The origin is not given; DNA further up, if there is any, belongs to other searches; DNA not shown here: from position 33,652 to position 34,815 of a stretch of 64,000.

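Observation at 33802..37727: Three-gene block of unassignable envelope proteins: best candidate for an undescribed system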

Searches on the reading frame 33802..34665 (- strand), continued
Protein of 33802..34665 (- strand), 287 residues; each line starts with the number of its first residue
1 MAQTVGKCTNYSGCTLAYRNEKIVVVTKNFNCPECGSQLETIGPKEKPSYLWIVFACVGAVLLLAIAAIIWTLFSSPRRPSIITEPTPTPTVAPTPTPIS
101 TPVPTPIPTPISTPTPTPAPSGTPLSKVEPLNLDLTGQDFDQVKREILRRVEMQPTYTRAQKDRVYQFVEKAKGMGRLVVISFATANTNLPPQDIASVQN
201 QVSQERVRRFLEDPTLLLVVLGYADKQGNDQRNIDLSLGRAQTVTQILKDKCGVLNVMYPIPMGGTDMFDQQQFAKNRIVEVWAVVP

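Call 73: search_solved_structures(query=window:33802-34665:-, max_evalue=1, show_alignments=2)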
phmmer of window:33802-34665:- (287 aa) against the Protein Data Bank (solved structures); distinct sequences matched with E-value up to 1: 17.
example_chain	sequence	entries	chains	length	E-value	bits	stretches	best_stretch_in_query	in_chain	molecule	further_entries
6jfw_A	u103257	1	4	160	0.0025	20.3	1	181-248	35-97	PA0833-PD protein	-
9uu2_A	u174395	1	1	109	0.011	18.2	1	209-283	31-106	Major outer membrane protein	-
5i65_A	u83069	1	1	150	0.074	15.5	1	39-110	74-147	Nonstructural proteins ORF1a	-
2mqe_A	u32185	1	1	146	0.14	14.6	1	212-251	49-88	OmpA domain protein transmembrane region-containing protein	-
4pwt_A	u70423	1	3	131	0.27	13.6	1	206-278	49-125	Peptidoglycan-associated lipoprotein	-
1oap_A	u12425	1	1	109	0.29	13.6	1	194-252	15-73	PEPTIDOGLYCAN-ASSOCIATED LIPOPROTEIN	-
2hqs_H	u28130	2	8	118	0.33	13.4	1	194-252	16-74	Peptidoglycan-associated lipoprotein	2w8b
4r40_B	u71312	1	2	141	0.33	13.3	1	207-278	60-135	Peptidoglycan-associated lipoprotein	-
7rjj_A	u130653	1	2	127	0.39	13.1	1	213-259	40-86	OmpA family protein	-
7kn0_B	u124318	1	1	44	0.46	12.9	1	44-74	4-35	Integrin beta-3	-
2xa0_A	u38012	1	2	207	0.59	12.5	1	87-150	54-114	APOPTOSIS REGULATOR BCL-2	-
8fy1_D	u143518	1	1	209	0.6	12.5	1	87-150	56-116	Apoptosis regulator Bcl-2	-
9rle_P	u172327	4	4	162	0.64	12.4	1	194-252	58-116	Peptidoglycan-associated lipoprotein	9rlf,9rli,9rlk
5jsn_A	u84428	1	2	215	0.64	12.4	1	87-149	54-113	Apoptosis regulator Bcl-2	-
3nb3_A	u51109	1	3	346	0.65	12.4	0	214-250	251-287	Outer membrane protein A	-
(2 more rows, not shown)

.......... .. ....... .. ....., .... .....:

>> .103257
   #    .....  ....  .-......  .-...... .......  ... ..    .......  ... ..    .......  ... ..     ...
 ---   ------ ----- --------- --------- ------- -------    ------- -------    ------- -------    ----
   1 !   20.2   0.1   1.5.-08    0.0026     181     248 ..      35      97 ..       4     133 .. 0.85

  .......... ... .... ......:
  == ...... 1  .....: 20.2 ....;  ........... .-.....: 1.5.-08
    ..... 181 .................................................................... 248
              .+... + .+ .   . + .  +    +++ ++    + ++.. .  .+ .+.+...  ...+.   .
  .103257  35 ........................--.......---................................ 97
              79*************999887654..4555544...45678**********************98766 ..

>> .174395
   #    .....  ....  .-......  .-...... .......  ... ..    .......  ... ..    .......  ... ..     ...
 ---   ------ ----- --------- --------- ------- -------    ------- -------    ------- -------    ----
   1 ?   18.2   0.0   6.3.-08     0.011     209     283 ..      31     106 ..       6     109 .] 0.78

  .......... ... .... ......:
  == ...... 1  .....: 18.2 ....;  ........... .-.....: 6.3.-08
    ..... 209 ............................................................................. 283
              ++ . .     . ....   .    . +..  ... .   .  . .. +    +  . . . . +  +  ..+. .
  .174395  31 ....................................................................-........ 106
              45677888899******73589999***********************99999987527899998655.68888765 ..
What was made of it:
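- On OmpA_C-like peptidoglycan-binding domain (PF00691), tested for C: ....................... aligns to PA0833-PD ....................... (call 73).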
